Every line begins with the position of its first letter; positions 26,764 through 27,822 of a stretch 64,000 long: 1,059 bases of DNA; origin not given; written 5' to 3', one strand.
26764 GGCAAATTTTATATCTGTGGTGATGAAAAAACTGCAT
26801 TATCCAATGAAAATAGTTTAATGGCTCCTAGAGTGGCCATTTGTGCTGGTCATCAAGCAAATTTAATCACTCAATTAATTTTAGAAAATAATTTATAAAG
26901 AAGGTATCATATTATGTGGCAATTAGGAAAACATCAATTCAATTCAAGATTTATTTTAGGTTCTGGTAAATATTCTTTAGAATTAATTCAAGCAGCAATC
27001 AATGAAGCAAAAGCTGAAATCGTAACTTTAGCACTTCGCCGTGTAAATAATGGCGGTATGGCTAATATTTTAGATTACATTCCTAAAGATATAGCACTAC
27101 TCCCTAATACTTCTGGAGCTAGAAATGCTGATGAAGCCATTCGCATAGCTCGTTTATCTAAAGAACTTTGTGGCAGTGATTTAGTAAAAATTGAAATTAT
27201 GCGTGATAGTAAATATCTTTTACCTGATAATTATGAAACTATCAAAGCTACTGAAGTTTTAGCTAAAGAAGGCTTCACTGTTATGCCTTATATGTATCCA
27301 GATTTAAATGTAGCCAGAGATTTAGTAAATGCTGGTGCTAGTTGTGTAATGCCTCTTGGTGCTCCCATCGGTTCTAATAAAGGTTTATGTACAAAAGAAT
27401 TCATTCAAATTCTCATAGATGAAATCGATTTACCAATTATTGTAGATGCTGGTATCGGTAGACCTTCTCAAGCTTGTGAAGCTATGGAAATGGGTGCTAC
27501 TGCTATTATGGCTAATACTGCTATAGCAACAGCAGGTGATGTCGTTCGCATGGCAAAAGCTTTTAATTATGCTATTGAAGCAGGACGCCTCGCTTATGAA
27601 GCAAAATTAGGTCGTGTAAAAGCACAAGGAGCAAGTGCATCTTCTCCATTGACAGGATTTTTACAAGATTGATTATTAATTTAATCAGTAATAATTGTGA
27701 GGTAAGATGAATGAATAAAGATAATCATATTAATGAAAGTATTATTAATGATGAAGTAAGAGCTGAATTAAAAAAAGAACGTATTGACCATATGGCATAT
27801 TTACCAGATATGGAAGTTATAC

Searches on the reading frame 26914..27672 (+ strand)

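Call 57: search_protein_families(library=pfam, proteins=[window:26914-27672:+], max_evalue=1e-8)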
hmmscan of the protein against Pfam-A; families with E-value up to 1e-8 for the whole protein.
window:26914-27672:+ (252 aa): 1 family
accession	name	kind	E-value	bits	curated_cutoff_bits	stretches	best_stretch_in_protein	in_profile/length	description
PF05690.20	ThiG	-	8.1e-102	340.2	23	1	4-245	2-247/247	Thiazole biosynthesis protein ThiG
